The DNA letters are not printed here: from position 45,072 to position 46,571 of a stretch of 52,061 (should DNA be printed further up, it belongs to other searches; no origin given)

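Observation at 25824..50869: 25-kb archaeal amine/polyamine catabolic region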

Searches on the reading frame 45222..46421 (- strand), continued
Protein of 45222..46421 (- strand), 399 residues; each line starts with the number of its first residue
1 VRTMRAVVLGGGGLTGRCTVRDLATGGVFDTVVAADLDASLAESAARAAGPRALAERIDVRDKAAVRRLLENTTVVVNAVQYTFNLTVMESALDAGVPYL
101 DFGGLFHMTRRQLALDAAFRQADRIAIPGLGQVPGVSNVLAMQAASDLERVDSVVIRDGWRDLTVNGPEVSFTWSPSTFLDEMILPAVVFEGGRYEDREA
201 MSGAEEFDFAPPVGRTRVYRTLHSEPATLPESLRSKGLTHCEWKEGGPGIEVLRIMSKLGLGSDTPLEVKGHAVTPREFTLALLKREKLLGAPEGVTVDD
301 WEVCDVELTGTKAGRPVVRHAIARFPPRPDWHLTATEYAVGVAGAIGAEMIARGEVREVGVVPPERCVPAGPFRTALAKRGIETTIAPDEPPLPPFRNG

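Call 58: find_encoding_contigs(protein=P0302, flank=10000, max_places=1)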
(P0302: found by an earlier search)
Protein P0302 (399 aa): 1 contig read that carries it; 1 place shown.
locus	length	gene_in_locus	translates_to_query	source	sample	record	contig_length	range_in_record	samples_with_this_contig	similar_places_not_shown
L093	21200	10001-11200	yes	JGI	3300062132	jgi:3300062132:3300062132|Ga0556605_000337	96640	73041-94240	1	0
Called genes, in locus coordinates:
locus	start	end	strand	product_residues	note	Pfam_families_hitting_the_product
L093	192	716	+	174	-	PF01844:HNH, PF14279:HNH_5 (weak)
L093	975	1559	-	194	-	PF01292:Ni_hydr_CYTB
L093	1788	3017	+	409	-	PF04389:Peptidase_M28 (faint), PF01546:Peptidase_M20, PF07687:M20_dimer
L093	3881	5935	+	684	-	PF16177:ACAS_N, PF00501:AMP-binding, PF13193:AMP-binding_C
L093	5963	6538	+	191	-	PF01184:Gpr1_Fun34_YaaH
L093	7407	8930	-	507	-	PF00202:Aminotran_3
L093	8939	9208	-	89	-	-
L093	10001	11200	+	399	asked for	PF03435:Sacchrp_dh_NADP, PF16653:Sacchrp_dh_C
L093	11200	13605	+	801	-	PF17900:Peptidase_M1_N, PF01433:Peptidase_M1, PF11838:ERAP1_C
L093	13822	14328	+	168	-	PF01243:PNPOx_N, PF12900:Pyridox_ox_2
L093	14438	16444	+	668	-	PF00083:Sugar_tr, PF07690:MFS_1, PF06779:MFS_4 (weak), PF01865:PhoU_div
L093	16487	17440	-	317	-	PF10340:Say1_Mug180 (weak), PF00135:COesterase, PF20434:BD-FAE, PF07859:Abhydrolase_3, PF00326:Peptidase_S9 (faint)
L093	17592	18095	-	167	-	PF00001:7tm_1 (weak)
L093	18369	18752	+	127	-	-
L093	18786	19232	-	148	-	PF08279:HTH_11 (weak), PF12840:HTH_20 (weak), PF13404:HTH_AsnC-type, PF13412:HTH_24, PF01037:AsnC_trans_reg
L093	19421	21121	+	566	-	PF13520:AA_permease_2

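Call 61: list_cluster_members(proteins=[P0131, P0133, P0134, P0137, P0141, P0146, P0152, P0164, P0171, P0195])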
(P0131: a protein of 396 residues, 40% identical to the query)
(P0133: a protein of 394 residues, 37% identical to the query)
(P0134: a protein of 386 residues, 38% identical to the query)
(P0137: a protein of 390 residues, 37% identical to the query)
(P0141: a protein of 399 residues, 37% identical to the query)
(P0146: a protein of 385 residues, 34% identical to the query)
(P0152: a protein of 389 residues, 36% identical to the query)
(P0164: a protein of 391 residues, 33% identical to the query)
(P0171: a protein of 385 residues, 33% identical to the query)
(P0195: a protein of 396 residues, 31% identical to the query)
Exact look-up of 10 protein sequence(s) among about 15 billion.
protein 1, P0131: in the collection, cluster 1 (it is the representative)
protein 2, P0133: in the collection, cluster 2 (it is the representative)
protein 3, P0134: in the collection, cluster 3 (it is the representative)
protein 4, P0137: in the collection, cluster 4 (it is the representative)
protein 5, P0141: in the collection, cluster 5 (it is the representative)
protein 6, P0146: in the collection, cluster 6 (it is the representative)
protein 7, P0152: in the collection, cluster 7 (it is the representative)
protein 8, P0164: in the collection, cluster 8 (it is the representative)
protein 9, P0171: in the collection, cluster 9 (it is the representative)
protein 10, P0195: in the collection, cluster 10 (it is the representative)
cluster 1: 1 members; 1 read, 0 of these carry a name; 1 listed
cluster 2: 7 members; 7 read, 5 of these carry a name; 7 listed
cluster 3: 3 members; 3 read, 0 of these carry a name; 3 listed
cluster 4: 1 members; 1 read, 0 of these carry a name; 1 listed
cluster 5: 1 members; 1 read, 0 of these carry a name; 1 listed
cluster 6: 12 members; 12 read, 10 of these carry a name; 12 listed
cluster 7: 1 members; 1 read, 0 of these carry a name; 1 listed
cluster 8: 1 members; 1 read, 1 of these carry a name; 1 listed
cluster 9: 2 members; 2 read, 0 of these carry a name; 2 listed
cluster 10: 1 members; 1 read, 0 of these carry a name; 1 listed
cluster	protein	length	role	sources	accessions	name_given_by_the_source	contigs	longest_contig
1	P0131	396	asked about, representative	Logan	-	-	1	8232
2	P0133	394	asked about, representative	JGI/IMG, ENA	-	-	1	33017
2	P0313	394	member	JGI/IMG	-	saccharopine dehydrogenase-like NADP-dependent oxidoreductase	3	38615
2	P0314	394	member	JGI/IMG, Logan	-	saccharopine dehydrogenase-like NADP-dependent oxidoreductase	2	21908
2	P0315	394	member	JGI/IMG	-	saccharopine dehydrogenase-like NADP-dependent oxidoreductase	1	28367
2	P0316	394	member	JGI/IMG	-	saccharopine dehydrogenase-like NADP-dependent oxidoreductase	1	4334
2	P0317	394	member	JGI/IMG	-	saccharopine dehydrogenase-like NADP-dependent oxidoreductase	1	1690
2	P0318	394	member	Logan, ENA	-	-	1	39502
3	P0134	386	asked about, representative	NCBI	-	-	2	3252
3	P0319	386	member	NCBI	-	-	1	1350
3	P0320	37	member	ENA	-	-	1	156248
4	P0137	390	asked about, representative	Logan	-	-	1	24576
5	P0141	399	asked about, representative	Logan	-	-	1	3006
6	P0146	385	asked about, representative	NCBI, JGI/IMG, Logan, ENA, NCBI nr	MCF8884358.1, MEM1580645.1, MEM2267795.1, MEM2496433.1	MAG: saccharopine dehydrogenase NADP-binding domain-containing protein [Aigarchaeota ... | saccharopine dehydrogenase NADP-binding domain-containing protein [Candidatus ...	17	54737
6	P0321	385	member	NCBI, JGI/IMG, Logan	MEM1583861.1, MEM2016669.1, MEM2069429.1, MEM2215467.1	MAG: saccharopine dehydrogenase C-terminal domain-containing protein [Nitrososphaerota ...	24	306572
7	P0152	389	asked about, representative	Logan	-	-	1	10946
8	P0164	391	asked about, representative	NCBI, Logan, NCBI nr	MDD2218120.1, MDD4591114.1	MAG: saccharopine dehydrogenase NADP-binding domain-containing protein [Parabacteroides ... | saccharopine dehydrogenase NADP-binding domain-containing protein [Eubacteriales ...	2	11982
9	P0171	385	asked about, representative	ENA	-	-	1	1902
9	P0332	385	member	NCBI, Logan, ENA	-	-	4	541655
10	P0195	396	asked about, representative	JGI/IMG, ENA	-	-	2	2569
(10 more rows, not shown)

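Call 62: find_encoding_contigs(protein=P0321, flank=8000, max_places=1)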
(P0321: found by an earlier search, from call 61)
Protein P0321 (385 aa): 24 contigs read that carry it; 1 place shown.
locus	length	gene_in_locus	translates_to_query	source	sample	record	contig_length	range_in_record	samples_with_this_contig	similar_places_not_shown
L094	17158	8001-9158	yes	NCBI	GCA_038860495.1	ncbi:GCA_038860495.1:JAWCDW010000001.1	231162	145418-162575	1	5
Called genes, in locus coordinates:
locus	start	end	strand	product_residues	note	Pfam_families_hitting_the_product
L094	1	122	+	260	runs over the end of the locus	PF02463:SMC_N (faint), PF00005:ABC_tran, PF13304:AAA_21 (faint)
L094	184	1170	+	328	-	PF02653:BPD_transp_2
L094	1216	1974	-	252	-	PF07090:GATase1_like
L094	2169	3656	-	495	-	PF00171:Aldedh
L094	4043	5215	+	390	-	PF01547:SBP_bac_1, PF13416:SBP_bac_8, PF13343:SBP_bac_6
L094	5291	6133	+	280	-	PF00528:BPD_transp_1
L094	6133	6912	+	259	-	PF00528:BPD_transp_1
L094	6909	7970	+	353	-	PF00005:ABC_tran, PF13304:AAA_21 (faint), PF08402:TOBE_2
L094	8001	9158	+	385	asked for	PF03435:Sacchrp_dh_NADP, PF16653:Sacchrp_dh_C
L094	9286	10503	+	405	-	PF03435:Sacchrp_dh_NADP, PF16653:Sacchrp_dh_C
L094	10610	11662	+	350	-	PF13353:Fer4_12 (weak), PF04055:Radical_SAM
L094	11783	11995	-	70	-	PF20095:DUF6485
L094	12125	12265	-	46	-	-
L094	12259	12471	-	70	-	-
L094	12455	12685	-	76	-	PF02697:VAPB_antitox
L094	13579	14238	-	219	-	PF03483:B3_4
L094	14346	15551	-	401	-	PF01488:Shikimate_DH, PF03435:Sacchrp_dh_NADP, PF16653:Sacchrp_dh_C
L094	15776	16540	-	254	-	PF00705:PCNA_N, PF02747:PCNA_C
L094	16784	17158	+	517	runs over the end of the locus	PF18490:tRNA_bind_4, PF00587:tRNA-synt_2b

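Call 63: find_encoding_contigs(protein=P0318, flank=8000, max_places=1)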
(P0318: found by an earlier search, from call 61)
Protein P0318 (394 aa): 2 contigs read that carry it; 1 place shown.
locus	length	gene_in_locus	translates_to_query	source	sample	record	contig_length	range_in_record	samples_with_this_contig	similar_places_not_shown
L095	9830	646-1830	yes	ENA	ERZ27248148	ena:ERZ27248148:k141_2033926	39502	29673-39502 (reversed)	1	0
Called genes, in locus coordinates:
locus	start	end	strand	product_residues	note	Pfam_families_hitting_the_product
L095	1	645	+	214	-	?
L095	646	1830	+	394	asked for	PF01370:Epimerase (faint), PF03435:Sacchrp_dh_NADP, PF16653:Sacchrp_dh_C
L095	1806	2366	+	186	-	-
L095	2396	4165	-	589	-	PF02730:AFOR_N, PF01314:AFOR_C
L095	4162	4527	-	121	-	PF00037:Fer4 (faint), PF12797:Fer4_2 (faint), PF12837:Fer4_6 (faint), PF12838:Fer4_7 (weak), PF13187:Fer4_9 (weak), PF13237:Fer4_10, PF14697:Fer4_21 (weak), PF12838:Fer4_7 (weak), +4 more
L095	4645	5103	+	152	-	PF13404:HTH_AsnC-type, PF13412:HTH_24, PF01047:MarR (faint), PF01037:AsnC_trans_reg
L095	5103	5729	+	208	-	PF04191:PEMT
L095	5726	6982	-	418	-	PF00202:Aminotran_3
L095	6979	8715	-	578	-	PF02730:AFOR_N, PF01314:AFOR_C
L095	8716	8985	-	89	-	PF12797:Fer4_2 (faint), PF13237:Fer4_10, PF12838:Fer4_7, PF13187:Fer4_9, PF14697:Fer4_21 (weak), PF25160:LdpA_Fe-S-bd (weak), PF12837:Fer4_6 (weak), PF00037:Fer4 (weak), +3 more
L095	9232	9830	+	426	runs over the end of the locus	PF00202:Aminotran_3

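Call 64: find_encoding_contigs(protein=P0332, flank=8000, max_places=1)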
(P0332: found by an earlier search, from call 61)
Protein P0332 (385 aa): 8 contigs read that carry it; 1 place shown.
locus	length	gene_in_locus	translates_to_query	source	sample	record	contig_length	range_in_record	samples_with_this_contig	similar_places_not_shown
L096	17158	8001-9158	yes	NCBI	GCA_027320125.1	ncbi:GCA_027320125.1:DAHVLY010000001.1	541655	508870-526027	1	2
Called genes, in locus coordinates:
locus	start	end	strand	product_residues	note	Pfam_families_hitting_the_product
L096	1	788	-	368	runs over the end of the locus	PF01490:Aa_trans, PF03222:Trp_Tyr_perm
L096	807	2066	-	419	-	PF02812:ELFV_dehydrog_N, PF00208:ELFV_dehydrog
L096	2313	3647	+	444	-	PF00202:Aminotran_3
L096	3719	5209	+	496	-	PF00171:Aldedh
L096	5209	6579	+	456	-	PF00171:Aldedh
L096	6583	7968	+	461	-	PF00202:Aminotran_3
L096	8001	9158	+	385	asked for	PF03435:Sacchrp_dh_NADP, PF16653:Sacchrp_dh_C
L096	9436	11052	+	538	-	PF00155:Aminotran_1_2, PF01041:DegT_DnrJ_EryC1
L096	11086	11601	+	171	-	PF13238:AAA_18 (weak), PF13671:AAA_33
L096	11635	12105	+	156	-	PF00702:Hydrolase (faint), PF08645:PNK3P, PF13419:HAD_2 (faint), PF13242:Hydrolase_like (weak)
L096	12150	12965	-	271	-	PF01026:TatD_DNase, PF04909:Amidohydro_2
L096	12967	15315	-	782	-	PF17900:Peptidase_M1_N, PF01433:Peptidase_M1, PF11838:ERAP1_C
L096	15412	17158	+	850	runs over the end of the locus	-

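Call 65: search_protein_families(library=ncbifam, proteins=[L094:4043-5215:+, L094:5291-6133:+, L094:6133-6912:+, L094:6909-7970:+, L094:9286-10503:+, L094:2169-3656:-, L094:8001-9158:+], max_evalue=1e-8)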
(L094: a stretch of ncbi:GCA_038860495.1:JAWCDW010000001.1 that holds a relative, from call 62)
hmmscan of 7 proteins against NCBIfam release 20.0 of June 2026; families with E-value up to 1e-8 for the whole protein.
L094:4043-5215:+ (390 aa): 4 families
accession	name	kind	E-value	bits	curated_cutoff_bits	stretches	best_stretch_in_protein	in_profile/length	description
NF007962.0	PRK10682.1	equivalog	6.9e-50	170.1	636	1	57-375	31-354/370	spermidine/putrescine ABC transporter substrate-binding protein PotF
NF007048.0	PRK09501.1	equivalog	3.4e-42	144.6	582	1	53-370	24-328/348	spermidine/putrescine ABC transporter substrate-binding protein PotD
NF041888.1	ABC_SBP_YdcS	equivalog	3.9e-13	49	725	1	53-327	29-309/379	putative ABC transporter substrate-binding protein YdcS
NF043073.1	MMSYN1_0195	equivalog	4.2e-13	48.4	1250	0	57-134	599-674/1021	spermidine/putrescine ABC transporter permease/substrate-binding protein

L094:5291-6133:+ (280 aa): 16 families
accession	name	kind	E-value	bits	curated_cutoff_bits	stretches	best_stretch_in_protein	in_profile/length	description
NF007044.0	PRK09497.1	equivalog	4.3e-61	206.9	348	1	15-270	18-272/285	spermidine/putrescine ABC transporter permease PotB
NF007963.0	PRK10683.1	equivalog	6.7e-60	203.1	489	1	7-270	43-305/317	putrescine ABC transporter permease PotH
NF043074.1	MMSYN1_0196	equivalog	8.5e-31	107.3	350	1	4-274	9-263/277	spermidine/putrescine ABC transporter permease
TIGR02141.1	modB_ABC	equivalog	1.9e-20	73.4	182.6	1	66-268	3-203/208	molybdate ABC transporter permease subunit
TIGR01581.1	Mo_ABC_porter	hypoth_equivalog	7.7e-20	71.3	210.3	1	64-265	24-224/225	ABC transporter permease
NF011624.0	PRK15050.1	equivalog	4.8e-19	68.6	247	1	8-269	27-282/297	2-aminoethylphosphonate ABC transporter permease subunit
TIGR03262.1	PhnU2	equivalog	4.3e-18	65.3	593.25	1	48-267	41-252/546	putative 2-aminoethylphosphonate ABC transporter permease subunit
TIGR03226.1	PhnU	equivalog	1.2e-15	57.8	283.45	1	45-269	75-300/311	2-aminoethylphosphonate ABC transporter permease subunit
NF006939.0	PRK09421.1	equivalog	1.8e-15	57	262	1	63-220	12-165/230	molybdate ABC transporter permease subunit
TIGR00969.1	3a0106s02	subfamily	2.8e-14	53.2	240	1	42-220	42-215/272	sulfate ABC transporter permease subunit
NF040839.1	tungstate_WtpB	equivalog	7.3e-14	52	340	1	44-222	27-199/251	tungstate ABC transporter permease WtpB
NF040931.1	ABC_arch_GlcT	equivalog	1.8e-11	44.2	360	1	10-269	3-267/278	glucose ABC transporter permease GlcT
TIGR02139.1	permease_CysT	equivalog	1.8e-10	40.8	246.1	1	64-228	57-212/265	sulfate ABC transporter permease subunit CysT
NF007047.0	PRK09500.1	equivalog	4.4e-10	39.6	326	1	17-266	15-245/257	spermidine/putrescine ABC transporter permease PotC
NF007889.0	PRK10592.1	equivalog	2.8e-09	37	476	1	18-241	21-233/281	putrescine ABC transporter permease PotI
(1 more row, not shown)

L094:6133-6912:+ (259 aa): 18 families
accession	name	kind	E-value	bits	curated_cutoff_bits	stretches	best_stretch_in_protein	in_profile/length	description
NF007047.0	PRK09500.1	equivalog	2.5e-63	214.1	326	1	9-248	8-246/257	spermidine/putrescine ABC transporter permease PotC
NF007889.0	PRK10592.1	equivalog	2.5e-50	171.6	476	1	8-245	12-255/281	putrescine ABC transporter permease PotI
NF043073.1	MMSYN1_0195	equivalog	6.4e-48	163.7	1250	1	11-209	9-207/1021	spermidine/putrescine ABC transporter permease/substrate-binding protein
TIGR03255.1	PhnV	equivalog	4.4e-26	92.1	358.7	1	15-248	24-259/270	2-aminoethylphosphonate ABC transport system, membrane component PhnV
NF040839.1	tungstate_WtpB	equivalog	3.9e-21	75.8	340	1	7-197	5-193/251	tungstate ABC transporter permease WtpB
TIGR03262.1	PhnU2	equivalog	4.7e-21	75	593.25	1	8-200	7-204/546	putative 2-aminoethylphosphonate ABC transporter permease subunit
TIGR00969.1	3a0106s02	subfamily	1e-20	74.3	240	1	6-195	18-209/272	sulfate ABC transporter permease subunit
TIGR01581.1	Mo_ABC_porter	hypoth_equivalog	2.8e-20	72.8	210.3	1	50-228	12-205/225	ABC transporter permease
NF011624.0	PRK15050.1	equivalog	8e-20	71.1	247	1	12-256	33-289/297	2-aminoethylphosphonate ABC transporter permease subunit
TIGR02139.1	permease_CysT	equivalog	1.3e-19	70.8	246.1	1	20-200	15-203/265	sulfate ABC transporter permease subunit CysT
NF008208.0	PRK10971.1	equivalog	3.5e-19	69.3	415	1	34-209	33-220/277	sulfate/thiosulfate ABC transporter permease CysT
TIGR02141.1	modB_ABC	equivalog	1.8e-18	67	182.6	1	64-251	3-205/208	molybdate ABC transporter permease subunit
NF006939.0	PRK09421.1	equivalog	3e-18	66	262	1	55-204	6-168/230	molybdate ABC transporter permease subunit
TIGR03226.1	PhnU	equivalog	1.5e-15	57.4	283.45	1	14-256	53-307/311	2-aminoethylphosphonate ABC transporter permease subunit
NF007044.0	PRK09497.1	equivalog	3e-14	53.1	348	1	121-194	142-215/285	spermidine/putrescine ABC transporter permease PotB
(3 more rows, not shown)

L094:6909-7970:+ (353 aa): 181 families (the best 25 are shown)
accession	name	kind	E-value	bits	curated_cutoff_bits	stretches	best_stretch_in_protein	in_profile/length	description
NF043075.1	MMSYN1_0197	equivalog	1.6e-122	408.7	550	1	7-330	3-324/341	spermidine/putrescine ABC transporter ATP-binding protein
TIGR03265.1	PhnT2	equivalog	1.1e-112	376.7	457.7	1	7-317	5-315/353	putative 2-aminoethylphosphonate ABC transporter ATP-binding protein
NF006987.0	PRK09452.1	equivalog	4.8e-112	374.4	482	1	7-344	18-365/378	spermidine/putrescine ABC transporter ATP-binding protein PotA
TIGR01187.1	potA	subfamily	1.7e-111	372.4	355.6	1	37-350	1-324/325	polyamine ABC transporter ATP-binding protein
NF008653.0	PRK11650.1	subfamily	3e-100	335.7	432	1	6-324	3-324/357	sn-glycerol-3-phosphate ABC transporter ATP-binding protein UgpC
NF008513.0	PRK11432.1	equivalog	5.2e-100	334.8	496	1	7-334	7-332/351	ferric ABC transporter ATP-binding protein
NF040840.2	tungstate_WtpC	equivalog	2.2e-99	333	440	1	8-321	3-317/347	tungstate ABC transporter ATP-binding protein WtpC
NF040933.2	ABC_arch_GlcV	equivalog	9.7e-94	314.2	450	1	6-315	2-324/357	glucose ABC transporter ATP-binding protein GlcV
TIGR00968.1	3a0106s01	subfamily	3.2e-93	311.6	342.75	1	8-240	2-234/237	sulfate ABC transporter ATP-binding protein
TIGR03258.1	PhnT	equivalog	3.2e-90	302.7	499.15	1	7-325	9-334/359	2-aminoethylphosphonate ABC transport system ATP-binding subunit PhnT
NF008621.0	PRK11607.1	equivalog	3.9e-89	299.1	613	1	7-351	20-375/377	putrescine ABC transporter ATP-binding subunit PotG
NF008233.0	PRK11000.1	equivalog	2.6e-88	296.4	568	1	6-249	3-247/369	maltose/maltodextrin ABC transporter ATP-binding protein MalK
NF008105.0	PRK10851.1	equivalog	9.8e-87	291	502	1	6-314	2-312/362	sulfate/thiosulfate ABC transporter ATP-binding protein CysA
TIGR01186.1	proV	subfamily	5e-75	252.9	326.6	1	15-282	2-274/363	betaine/proline/choline family ABC transporter ATP-binding protein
TIGR03415.1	ABC_choXWV_ATP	equivalog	1.7e-64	218.1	483.75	1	10-239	28-267/382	choline ABC transporter ATP-binding protein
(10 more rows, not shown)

L094:9286-10503:+ (405 aa): 1 family
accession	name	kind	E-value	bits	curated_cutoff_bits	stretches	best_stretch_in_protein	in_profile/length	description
NF043000.1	carsnrspmd_synth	equivalog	9.3e-40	137.1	800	1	5-386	3-393/405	carboxynorspermidine synthase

L094:2169-3656:- (495 aa): 40 families (the best 25 are shown)
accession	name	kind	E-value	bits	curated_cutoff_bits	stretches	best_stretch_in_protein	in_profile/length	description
TIGR01722.1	MMSDH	subfamily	5.2e-133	444.2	448.5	1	15-494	3-477/477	CoA-acylating methylmalonate-semialdehyde dehydrogenase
NF042993.1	AlphKGSA_gudD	equivalog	9e-108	361.1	770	1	13-491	4-479/481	alpha-ketoglutaric semialdehyde dehydrogenase GucD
NF052305.1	DioxValDhHalo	equivalog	7.2e-101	338.5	750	1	14-492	6-481/483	2,5-dioxovalerate dehydrogenase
TIGR02299.1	HpaE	equivalog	1.8e-96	323.7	638.35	1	15-490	3-474/488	5-carboxymethyl-2-hydroxymuconate semialdehyde dehydrogenase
TIGR01804.1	BADH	equivalog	4.2e-90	302.5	668.6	1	16-477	1-457/467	betaine-aldehyde dehydrogenase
NF010000.0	PRK13473.1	subfamily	1.4e-86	291.1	615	1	16-491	6-471/475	aminobutyraldehyde dehydrogenase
NF009725.0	PRK13252.1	equivalog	4.2e-85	286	593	1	13-490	7-477/488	betaine-aldehyde dehydrogenase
NF002852.0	PRK03137.1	subfamily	6.9e-81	272.6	648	1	16-493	40-513/514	L-glutamate gamma-semialdehyde dehydrogenase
NF040648.1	lactal_redase_Meth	equivalog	3.8e-80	270.1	650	1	16-490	2-460/463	lactaldehyde dehydrogenase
NF045735.1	PaDhStyDPseudo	equivalog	1.3e-76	258.2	850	1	16-490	6-479/483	phenylacetaldehyde dehydrogenase StyD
NF050026.1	AcaldDHExaC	equivalog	5.8e-76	256.1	900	1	14-472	17-474/503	acetaldehyde dehydrogenase ExaC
TIGR01237.1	D1pyr5carbox2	equivalog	3.4e-75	253.8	659.65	1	7-494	26-511/511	L-glutamate gamma-semialdehyde dehydrogenase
TIGR03216.1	OH_muco_semi_DH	equivalog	6.2e-75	252.6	693.25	1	14-491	2-478/481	2-hydroxymuconic semialdehyde dehydrogenase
NF045736.1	PaDhStyDRhodo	equivalog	1.6e-74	251.2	800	1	16-477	6-463/479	phenylacetaldehyde dehydrogenase StyD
NF006916.0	PRK09407.1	equivalog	2.4e-74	250.8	521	1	34-494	40-495/526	succinic semialdehyde dehydrogenase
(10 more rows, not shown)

L094:8001-9158:+ (385 aa): 1 family
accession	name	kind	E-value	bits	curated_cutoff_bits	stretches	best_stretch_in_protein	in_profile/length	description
NF043000.1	carsnrspmd_synth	equivalog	3.1e-20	72.8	800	1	117-371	137-392/405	carboxynorspermidine synthase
